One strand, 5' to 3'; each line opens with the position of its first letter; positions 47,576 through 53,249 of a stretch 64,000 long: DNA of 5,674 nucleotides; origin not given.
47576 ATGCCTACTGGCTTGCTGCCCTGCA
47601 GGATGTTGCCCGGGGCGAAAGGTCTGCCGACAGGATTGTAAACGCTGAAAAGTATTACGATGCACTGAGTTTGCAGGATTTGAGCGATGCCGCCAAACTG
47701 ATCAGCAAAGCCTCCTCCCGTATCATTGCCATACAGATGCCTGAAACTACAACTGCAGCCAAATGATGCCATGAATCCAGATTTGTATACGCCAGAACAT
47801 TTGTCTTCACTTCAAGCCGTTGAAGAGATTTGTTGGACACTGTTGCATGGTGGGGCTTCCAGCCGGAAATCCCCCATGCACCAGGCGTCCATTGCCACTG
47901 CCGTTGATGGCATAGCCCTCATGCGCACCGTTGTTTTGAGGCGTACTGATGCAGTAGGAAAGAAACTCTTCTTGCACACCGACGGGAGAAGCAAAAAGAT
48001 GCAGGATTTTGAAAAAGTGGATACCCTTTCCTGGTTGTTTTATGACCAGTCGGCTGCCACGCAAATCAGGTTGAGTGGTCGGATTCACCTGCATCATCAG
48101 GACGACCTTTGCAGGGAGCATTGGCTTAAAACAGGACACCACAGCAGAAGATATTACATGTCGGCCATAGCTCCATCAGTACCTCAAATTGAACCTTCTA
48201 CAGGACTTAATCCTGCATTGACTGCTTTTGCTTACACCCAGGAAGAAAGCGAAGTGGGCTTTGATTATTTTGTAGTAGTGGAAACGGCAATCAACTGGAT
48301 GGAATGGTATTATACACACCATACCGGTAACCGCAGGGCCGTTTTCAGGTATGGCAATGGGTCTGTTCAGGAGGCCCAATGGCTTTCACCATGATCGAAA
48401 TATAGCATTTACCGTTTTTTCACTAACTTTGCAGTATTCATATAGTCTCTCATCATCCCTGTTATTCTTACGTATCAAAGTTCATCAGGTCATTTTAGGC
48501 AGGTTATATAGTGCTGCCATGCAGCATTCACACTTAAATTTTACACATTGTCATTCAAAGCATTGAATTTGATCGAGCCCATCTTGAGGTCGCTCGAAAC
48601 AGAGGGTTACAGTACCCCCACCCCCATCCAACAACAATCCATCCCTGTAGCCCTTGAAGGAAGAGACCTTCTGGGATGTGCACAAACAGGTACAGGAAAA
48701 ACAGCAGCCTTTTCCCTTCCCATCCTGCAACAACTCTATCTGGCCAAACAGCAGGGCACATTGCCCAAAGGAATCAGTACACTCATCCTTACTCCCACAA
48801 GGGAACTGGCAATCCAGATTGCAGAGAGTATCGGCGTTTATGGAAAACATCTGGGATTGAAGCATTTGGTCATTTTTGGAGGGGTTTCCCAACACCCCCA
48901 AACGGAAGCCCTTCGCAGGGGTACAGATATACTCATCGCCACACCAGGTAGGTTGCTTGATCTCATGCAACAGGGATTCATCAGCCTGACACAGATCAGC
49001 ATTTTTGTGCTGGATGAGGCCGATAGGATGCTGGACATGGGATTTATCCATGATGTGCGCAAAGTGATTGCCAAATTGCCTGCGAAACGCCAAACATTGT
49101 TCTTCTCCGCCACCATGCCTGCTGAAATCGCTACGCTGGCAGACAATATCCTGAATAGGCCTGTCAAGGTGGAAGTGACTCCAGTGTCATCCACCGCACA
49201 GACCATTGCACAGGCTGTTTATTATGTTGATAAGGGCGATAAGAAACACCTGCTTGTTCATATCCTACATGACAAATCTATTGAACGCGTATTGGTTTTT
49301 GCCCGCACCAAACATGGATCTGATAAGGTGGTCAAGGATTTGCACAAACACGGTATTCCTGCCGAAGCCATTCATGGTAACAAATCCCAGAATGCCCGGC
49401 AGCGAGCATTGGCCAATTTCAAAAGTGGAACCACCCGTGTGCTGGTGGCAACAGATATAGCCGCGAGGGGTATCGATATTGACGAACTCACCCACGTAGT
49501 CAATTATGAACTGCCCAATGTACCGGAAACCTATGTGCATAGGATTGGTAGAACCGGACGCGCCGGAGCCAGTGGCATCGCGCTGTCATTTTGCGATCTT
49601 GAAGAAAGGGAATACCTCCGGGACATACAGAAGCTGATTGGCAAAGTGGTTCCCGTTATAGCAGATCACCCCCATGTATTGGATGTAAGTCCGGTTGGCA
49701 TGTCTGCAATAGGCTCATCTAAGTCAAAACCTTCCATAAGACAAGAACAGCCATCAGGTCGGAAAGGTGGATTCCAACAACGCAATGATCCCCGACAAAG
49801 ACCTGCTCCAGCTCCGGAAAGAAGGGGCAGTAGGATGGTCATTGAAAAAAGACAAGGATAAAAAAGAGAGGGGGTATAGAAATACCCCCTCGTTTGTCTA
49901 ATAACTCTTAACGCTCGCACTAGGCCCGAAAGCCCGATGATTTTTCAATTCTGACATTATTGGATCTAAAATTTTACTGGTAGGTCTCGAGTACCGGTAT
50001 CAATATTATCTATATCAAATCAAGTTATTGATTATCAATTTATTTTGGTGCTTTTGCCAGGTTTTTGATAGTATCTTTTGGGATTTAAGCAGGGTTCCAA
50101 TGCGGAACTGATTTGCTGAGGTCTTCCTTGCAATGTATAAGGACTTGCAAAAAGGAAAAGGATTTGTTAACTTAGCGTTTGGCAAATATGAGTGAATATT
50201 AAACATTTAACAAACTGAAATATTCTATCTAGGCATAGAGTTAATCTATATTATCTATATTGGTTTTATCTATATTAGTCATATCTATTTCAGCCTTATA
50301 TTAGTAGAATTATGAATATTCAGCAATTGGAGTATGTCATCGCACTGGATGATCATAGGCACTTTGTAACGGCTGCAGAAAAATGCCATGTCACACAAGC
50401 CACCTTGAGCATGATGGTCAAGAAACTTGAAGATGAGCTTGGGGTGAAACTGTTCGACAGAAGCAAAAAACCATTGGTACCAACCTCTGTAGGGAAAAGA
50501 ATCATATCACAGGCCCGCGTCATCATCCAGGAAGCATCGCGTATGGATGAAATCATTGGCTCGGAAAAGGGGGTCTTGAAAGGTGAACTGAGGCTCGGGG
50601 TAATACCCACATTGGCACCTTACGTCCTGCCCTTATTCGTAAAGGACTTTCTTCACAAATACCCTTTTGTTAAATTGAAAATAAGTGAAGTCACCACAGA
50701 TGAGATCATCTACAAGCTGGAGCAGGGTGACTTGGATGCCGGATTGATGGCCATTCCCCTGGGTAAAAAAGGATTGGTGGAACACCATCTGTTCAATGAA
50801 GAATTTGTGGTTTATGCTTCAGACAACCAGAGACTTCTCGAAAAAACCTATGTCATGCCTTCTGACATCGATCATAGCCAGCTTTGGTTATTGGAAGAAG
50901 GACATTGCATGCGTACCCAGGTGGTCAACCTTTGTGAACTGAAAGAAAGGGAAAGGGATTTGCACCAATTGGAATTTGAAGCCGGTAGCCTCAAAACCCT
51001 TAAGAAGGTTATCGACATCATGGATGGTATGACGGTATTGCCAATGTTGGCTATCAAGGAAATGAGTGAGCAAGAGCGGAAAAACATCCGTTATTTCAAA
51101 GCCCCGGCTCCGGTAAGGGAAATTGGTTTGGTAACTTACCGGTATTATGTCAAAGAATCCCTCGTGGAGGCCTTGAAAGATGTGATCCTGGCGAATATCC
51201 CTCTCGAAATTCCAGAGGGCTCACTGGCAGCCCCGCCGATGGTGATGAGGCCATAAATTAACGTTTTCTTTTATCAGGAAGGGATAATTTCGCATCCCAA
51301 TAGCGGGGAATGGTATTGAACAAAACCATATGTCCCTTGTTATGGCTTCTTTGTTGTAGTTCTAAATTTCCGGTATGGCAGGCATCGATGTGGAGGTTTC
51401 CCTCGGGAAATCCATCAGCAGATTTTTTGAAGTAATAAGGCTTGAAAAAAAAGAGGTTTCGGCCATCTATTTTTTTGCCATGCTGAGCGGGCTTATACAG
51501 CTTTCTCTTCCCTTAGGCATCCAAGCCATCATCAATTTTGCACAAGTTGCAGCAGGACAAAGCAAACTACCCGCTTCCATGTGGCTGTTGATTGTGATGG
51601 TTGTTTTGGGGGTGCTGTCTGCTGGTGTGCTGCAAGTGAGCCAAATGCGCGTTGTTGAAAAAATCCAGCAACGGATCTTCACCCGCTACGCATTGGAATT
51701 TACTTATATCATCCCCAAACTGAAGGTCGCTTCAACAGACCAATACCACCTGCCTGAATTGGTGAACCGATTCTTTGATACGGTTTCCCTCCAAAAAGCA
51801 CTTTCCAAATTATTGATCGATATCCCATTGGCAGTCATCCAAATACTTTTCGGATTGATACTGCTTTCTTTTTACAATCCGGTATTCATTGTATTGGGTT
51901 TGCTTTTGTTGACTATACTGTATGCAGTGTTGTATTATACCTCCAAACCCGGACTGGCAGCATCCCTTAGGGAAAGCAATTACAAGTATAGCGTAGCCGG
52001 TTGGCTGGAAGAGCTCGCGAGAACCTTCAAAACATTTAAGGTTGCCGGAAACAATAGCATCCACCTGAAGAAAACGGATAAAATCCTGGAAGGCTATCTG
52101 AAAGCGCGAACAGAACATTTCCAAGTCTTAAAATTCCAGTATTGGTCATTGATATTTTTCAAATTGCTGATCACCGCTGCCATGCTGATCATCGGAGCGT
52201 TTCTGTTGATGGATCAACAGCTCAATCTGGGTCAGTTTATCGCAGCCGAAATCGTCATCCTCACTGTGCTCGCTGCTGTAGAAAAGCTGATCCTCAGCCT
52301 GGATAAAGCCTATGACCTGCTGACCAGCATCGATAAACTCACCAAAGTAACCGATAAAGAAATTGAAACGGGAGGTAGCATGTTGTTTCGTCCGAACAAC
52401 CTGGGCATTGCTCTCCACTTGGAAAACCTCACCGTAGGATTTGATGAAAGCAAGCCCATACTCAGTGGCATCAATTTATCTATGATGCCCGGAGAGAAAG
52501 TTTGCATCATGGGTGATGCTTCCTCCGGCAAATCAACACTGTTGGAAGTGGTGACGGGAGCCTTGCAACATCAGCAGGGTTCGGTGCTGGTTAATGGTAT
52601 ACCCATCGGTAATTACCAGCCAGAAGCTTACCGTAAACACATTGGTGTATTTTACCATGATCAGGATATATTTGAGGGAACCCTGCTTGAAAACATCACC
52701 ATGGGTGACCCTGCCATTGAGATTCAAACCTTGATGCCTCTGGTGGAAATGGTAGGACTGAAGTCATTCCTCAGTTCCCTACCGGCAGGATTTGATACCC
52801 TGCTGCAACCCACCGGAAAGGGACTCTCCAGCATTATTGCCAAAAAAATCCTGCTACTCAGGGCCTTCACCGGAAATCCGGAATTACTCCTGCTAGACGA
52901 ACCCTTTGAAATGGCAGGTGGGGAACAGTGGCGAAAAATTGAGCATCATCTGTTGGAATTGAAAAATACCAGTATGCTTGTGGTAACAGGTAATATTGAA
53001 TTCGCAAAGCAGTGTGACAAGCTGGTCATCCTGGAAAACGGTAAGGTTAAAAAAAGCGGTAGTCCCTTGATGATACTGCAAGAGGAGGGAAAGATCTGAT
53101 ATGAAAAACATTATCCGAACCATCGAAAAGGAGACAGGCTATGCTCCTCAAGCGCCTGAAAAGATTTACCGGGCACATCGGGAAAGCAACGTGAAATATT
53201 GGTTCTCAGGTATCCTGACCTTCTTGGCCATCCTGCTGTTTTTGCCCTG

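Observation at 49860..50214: Probable gene-less transcript divergent from oxyR (OxyS-like arrangement)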

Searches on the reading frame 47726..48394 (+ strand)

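Call 9: search_protein_families(library=pfam, proteins=[window:47726-48394:+])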
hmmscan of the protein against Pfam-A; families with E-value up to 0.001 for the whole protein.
window:47726-48394:+ (222 aa): 1 family
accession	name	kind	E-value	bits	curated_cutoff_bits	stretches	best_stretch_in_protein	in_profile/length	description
PF12766.13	Pyridox_oxase_2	-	8.9e-09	36.3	26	1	47-123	17-99/100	Pyridoxamine 5'-phosphate oxidase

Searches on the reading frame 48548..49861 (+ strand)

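Call 9: search_protein_families(library=pfam, proteins=[window:48548-49861:+])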
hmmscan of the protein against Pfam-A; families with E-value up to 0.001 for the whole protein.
window:48548-49861:+ (437 aa): 3 families
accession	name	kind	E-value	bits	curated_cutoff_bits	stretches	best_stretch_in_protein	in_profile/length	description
PF00270.35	DEAD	-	9.8e-51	172.2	26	1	25-195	1-165/167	DEAD/DEAH box helicase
PF00271.37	Helicase_C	-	7.6e-33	113.5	23.5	1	232-340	2-110/110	Helicase conserved C-terminal domain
PF04851.21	ResIII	-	2.6e-05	24.6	22.5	1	45-190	30-162/164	Type III restriction enzyme, res subunit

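Call 92: search_protein_families(library=ncbifam, proteins=[window:48548-49861:+])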
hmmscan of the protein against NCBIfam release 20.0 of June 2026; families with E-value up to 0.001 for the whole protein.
window:48548-49861:+ (437 aa): 38 families (the best 25 are shown)
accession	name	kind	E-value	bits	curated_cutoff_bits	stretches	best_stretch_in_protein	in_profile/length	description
NF007882.0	PRK10590.1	equivalog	2.3e-157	524.6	743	1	1-401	1-401/456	ATP-dependent RNA helicase RhlE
NF053710.1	RNA_heli_RhlE2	exception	1.9e-153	512.2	925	1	1-369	1-373/635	RNA helicase RhlE2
NF053711.1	RNA_heli_RhlE1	exception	3e-138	461.3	750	1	1-374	1-373/434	RNA helicase RhlE1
NF053631.1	RNA_helic_CshA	equivalog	3.6e-124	414.9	646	1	3-366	1-358/434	degradosome RNA helicase CshA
NF008744.0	PRK11776.1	equivalog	2.4e-114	382.4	524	1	2-366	5-363/460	ATP-dependent RNA helicase DbpA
NF008394.0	PRK11192.1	equivalog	4.3e-112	375.2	507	1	1-366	3-368/441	ATP-dependent RNA helicase SrmB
NF053636.1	DDHlcsCsdAPsy1082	equivalog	1.6e-111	373.4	890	1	1-367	3-365/512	DEAD/DEAH box helicase CsdA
NF002340.1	PRK01297.1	equivalog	1.3e-101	340.1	564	1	2-367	2-371/372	ATP-dependent RNA helicase RhlB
NF003419.0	PRK04837.1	equivalog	3.4e-99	332.5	588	1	3-377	11-388/424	ATP-dependent RNA helicase RhlB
NF008642.0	PRK11634.1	equivalog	4.4e-98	329.3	989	1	2-370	7-370/628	DEAD/DEAH family ATP-dependent RNA helicase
NF003390.0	PRK04537.1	equivalog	3e-91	307.2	732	1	2-372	10-384/572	ATP-dependent RNA helicase RhlB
NF010337.0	PRK13766.1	equivalog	1.9e-22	79.2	610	2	233-340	354-469/781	Hef nuclease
TIGR01389.1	recQ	equivalog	6e-21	74.5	640.2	1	18-348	8-327/591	DNA helicase RecQ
NF010338.0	PRK13767.1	equivalog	2.1e-18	66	849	2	6-136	16-158/877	ATP-dependent helicase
TIGR04121.1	DEXH_lig_assoc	equivalog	4.3e-18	64.4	850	1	23-338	13-345/804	ligase-associated DNA damage response DEXH box helicase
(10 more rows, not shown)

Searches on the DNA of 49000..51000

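Call 5: search_rna_families(source=window, start=49000, end=51000, threshold=evalue, max_evalue=10)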
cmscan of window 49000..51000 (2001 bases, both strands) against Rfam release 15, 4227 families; matches with E-value up to 10: 7.
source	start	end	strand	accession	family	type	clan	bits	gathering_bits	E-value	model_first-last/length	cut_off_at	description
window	50626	50700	-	RF00439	SNORD87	Gene; snRNA; snoRNA; CD-box;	-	22.9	50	0.21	1-85/85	no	Small nucleolar RNA SNORD87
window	49836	49902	+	RF02029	sraA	Gene; sRNA;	-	22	56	2.1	1-95/95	no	sraA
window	49995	50067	+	RF00033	MicF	Gene; antisense;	-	21.1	79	4.9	1-94/94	no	MicF RNA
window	50702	50778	+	RF02186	ST7-OT3_4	Gene; lncRNA;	-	19.7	80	0.072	1-73/73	no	ST7 overlapping transcript 3 conserved region 4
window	49854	49948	-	RF00558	L20_leader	Cis-reg; leader;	-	18.1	58.7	2.1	1-127/127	no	Ribosomal protein L20 leader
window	50034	50112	+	RF01261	snR82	Gene; snRNA; snoRNA; HACA-box;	CL00040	15.3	60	1.7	49-124/270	no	Small nucleolar RNA snR82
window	49844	49912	+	RF00690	MIR408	Gene; miRNA;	-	14.8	64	3.8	1-126/126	no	MIR408 microRNA precursor family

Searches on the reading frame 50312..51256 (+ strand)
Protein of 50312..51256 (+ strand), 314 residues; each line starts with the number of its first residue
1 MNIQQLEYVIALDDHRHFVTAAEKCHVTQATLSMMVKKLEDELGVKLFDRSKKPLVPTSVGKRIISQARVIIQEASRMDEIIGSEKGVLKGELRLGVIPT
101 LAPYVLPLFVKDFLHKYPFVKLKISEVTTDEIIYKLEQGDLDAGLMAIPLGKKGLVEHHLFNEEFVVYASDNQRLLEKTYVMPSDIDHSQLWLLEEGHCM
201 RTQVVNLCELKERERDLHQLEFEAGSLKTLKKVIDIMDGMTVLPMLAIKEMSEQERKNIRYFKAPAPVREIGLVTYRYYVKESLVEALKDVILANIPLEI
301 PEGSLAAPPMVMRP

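Call 9: search_protein_families(library=pfam, proteins=[window:50312-51256:+])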
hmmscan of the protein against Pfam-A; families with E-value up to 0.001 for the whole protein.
window:50312-51256:+ (314 aa): 2 families
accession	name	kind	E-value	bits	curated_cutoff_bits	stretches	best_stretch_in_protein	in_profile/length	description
PF03466.25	LysR_substrate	-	1e-33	117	28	1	88-294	3-206/209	LysR substrate binding domain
PF00126.33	HTH_1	-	8.7e-19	67.7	26.6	1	3-61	1-59/60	Bacterial regulatory helix-turn-helix protein, lysR family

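Call 92: search_protein_families(library=ncbifam, proteins=[window:50312-51256:+])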
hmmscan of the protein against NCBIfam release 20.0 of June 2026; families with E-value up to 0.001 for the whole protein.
window:50312-51256:+ (314 aa): 52 families (the best 25 are shown)
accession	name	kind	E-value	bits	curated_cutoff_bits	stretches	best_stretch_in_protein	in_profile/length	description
NF008361.0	PRK11151.1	equivalog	3.8e-61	207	329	1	1-277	1-273/305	DNA-binding transcriptional regulator OxyR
NF050018.1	StrsTransRegOxyRFcella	equivalog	2.2e-56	191.5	500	1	1-294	1-287/289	oxidative stress transcriptional regulator OxyR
NF008416.0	PRK11242.1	equivalog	1.1e-42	146.4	277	1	1-277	1-272/300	transcriptional regulator CynR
NF040786.1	LysR_Sec_metab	equivalog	1.5e-38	132.5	250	1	1-293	1-295/298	selenium metabolism-associated LysR family transcriptional regulator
NF047520.1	trans_act_CidR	equivalog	7.1e-37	127.2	415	1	1-260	1-257/292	cidABC operon transcriptional activator CidR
NF053705.1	TransRegGltCGpos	equivalog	1.2e-36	126.4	350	1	1-276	1-273/300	glutamate biosynthesis transcriptional regulator GltC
NF045775.1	acetoin_reg_AlsR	exception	6e-29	101.4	430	1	1-245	1-244/290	acetoin biosynthesis transcriptional regulator AlsR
TIGR03339.1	phn_lysR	subfamily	2.2e-24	86.2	341.1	1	18-210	14-203/279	aminoethylphosphonate catabolism associated LysR family transcriptional regulator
NF008722.0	PRK11716.1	equivalog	3.5e-24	85.3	246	1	1-292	1-290/293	HTH-type transcriptional activator IlvY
NF047711.1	PutUtilRegPtrR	equivalog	2.2e-23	82.8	400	1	1-273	1-264/283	putrescine utilization regulator PtrR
NF040889.1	trans_reg_YeiE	equivalog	9.9e-23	80.8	480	1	3-252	5-246/288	DNA-binding transcriptional regulator YeiE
NF008095.0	PRK10837.1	subfamily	2.1e-22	79.7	281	1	3-253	5-247/290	LysR family transcriptional regulator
NF007385.0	PRK09906.1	equivalog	1e-21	77.4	356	1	1-188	1-187/296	DNA-binding transcriptional regulator HcaR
NF009326.0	PRK12681.1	equivalog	1.4e-21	77.3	436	1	1-144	1-146/324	HTH-type transcriptional regulator CysB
NF008410.0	PRK11233.1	equivalog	1.7e-21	76.7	309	1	1-266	1-261/305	nitrogen assimilation transcriptional regulator NAC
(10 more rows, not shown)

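Call 93: search_solved_structures(query=window:50312-51256:+, show_alignments=1, max_evalue=1e-20)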
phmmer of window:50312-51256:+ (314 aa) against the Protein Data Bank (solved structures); distinct sequences matched with E-value up to 1e-20: 13.
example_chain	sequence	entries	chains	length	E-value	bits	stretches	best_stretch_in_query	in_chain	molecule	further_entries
4x6g_A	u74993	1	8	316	1.7e-43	152.3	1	1-292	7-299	OxyR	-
3ho7_A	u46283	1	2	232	7e-34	120.7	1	82-299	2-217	OxyR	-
3uki_A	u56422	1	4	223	1.3e-32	116.6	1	91-299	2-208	OxyR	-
6g1b_B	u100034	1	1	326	5.3e-32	114.5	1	3-252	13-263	Hydrogen peroxide-inducible genes activator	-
6g1b_J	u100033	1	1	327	5.4e-32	114.5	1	3-252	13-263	Hydrogen peroxide-inducible genes activator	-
3t22_A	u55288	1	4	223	3.2e-31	112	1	91-299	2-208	Redox-sensitive transcriptional activator OxyR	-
7l4s_A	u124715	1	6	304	7.2e-31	110.8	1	3-275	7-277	Transcriptional regulator of oxidative stress OxyR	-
6g4r_B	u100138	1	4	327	8.5e-31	110.6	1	3-252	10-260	Hydrogen peroxide-inducible genes activator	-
6g1d_C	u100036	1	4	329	8.7e-31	110.6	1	3-252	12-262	Hydrogen peroxide-inducible genes activator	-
1i6a_A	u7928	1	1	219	5.3e-25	91.6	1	89-292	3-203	HYDROGEN PEROXIDE-INDUCIBLE GENES ACTIVATOR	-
1i69_A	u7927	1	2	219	1.3e-23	87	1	89-292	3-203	HYDROGEN PEROXIDE-INDUCIBLE GENES ACTIVATOR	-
3jv9_A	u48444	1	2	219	1.2e-21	80.5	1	89-293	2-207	Transcriptional regulator, LysR family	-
5b70_A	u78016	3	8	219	5.8e-21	78.3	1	88-275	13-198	LysR family transcriptional regulator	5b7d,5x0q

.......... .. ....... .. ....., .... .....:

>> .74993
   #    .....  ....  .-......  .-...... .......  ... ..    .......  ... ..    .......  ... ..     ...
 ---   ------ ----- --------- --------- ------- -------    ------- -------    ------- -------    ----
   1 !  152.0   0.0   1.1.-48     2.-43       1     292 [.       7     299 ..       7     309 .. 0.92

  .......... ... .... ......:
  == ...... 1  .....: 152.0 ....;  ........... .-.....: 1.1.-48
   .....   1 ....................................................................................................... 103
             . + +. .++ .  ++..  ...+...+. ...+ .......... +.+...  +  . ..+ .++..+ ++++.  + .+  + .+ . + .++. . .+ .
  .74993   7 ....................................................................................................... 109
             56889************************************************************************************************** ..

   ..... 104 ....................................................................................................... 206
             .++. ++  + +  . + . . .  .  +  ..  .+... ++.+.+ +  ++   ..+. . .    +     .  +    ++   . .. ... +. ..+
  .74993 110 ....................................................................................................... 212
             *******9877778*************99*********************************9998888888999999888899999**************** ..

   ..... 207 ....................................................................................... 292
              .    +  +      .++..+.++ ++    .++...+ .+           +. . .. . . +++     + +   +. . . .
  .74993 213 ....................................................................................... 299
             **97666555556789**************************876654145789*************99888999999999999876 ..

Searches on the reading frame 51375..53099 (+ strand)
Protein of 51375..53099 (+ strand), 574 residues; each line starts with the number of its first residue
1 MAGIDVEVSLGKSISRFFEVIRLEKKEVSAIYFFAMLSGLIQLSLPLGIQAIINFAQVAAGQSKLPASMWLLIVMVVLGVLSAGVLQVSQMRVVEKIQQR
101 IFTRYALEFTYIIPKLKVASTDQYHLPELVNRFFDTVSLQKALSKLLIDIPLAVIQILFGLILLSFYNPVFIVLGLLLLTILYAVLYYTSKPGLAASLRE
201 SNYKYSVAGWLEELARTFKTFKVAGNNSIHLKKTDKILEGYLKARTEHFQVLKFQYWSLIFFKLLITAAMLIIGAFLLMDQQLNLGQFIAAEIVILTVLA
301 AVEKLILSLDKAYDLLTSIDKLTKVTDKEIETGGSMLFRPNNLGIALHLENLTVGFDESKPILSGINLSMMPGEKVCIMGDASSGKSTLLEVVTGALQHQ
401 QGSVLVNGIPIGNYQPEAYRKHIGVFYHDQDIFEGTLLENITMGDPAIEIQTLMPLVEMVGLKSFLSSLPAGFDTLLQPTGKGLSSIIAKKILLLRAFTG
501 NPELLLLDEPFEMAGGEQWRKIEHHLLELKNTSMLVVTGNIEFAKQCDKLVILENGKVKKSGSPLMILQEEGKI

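Call 9: search_protein_families(library=pfam, proteins=[window:51375-53099:+])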
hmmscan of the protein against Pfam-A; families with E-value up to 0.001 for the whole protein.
window:51375-53099:+ (574 aa): 2 families
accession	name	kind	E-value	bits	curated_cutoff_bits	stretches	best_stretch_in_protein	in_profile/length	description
PF00005.33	ABC_tran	-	1.7e-19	71.2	25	1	363-511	1-136/137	ABC transporter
PF00664.28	ABC_membrane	-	7.5e-15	55.8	28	1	31-291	4-263/274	ABC transporter transmembrane region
